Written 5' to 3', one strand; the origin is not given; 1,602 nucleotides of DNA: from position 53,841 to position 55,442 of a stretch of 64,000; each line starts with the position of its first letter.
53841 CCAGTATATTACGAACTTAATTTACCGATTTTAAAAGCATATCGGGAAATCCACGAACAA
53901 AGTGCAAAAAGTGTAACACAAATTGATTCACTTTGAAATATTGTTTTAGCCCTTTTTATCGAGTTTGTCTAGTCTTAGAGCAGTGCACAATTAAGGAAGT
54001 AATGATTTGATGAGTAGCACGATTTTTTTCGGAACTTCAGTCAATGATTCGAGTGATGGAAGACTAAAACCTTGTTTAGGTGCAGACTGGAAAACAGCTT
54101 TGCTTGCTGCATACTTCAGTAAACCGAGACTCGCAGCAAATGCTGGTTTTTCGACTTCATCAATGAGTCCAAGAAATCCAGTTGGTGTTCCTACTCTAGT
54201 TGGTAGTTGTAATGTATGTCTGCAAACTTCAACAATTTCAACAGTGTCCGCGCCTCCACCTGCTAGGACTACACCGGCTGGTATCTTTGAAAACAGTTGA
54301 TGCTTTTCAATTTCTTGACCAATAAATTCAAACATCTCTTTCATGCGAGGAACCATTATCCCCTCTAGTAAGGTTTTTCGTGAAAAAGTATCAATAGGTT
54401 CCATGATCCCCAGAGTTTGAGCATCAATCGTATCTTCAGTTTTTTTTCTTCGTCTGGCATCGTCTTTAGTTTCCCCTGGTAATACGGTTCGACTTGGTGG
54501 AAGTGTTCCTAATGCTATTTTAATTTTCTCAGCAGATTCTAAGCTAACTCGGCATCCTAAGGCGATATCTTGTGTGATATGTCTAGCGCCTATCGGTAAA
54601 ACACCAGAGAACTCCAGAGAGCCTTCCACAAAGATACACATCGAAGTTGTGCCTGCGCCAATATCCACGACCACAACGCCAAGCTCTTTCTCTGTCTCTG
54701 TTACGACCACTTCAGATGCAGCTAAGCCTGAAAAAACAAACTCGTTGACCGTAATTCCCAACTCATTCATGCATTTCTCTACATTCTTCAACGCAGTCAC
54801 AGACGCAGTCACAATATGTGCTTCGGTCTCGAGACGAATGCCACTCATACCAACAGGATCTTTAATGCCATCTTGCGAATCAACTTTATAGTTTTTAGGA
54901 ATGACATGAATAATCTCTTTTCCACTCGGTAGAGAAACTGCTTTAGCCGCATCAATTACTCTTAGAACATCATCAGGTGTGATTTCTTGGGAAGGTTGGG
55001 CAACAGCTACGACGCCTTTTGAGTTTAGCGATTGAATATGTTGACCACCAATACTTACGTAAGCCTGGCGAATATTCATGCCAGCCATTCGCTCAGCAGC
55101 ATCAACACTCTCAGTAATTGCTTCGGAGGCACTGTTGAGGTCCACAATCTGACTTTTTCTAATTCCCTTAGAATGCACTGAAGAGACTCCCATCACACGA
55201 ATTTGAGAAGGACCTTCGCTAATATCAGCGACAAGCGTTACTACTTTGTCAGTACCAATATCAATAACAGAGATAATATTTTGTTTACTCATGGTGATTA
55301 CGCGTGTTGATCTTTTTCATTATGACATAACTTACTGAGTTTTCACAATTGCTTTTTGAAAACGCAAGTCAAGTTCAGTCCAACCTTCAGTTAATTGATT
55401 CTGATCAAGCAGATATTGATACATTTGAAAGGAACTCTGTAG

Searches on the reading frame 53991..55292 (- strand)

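Call 48: search_protein_families(library=ncbifam, proteins=[window:53991-55292:-], max_evalue=0.00001)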
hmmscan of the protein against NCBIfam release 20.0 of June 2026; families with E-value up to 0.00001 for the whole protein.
window:53991-55292:- (433 aa): 6 families
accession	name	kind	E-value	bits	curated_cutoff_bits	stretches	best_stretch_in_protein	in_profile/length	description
TIGR01174.1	ftsA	equivalog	3.1e-112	375.4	175.85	1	7-394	2-371/371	cell division protein FtsA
NF007009.0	PRK09472.1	equivalog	1.9e-77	261.1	409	1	3-403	6-394/420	cell division protein FtsA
NF045709.1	Amuc_1101_fam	equivalog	1.6e-10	40.5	650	1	155-264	128-237/608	Amuc_1101 family PilM-like pilus complex protein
TIGR02529.1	EutJ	subfamily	2.6e-10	40.2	152.1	1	169-259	78-163/239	ethanolamine utilization protein EutJ family protein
NF011660.0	PRK15080.1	equivalog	6.4e-10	38.7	182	1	174-259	116-196/277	ethanolamine utilization protein EutJ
TIGR01175.1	pilM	subfamily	1.3e-09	37.5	133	1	195-371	179-316/348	type IV pilus assembly protein PilM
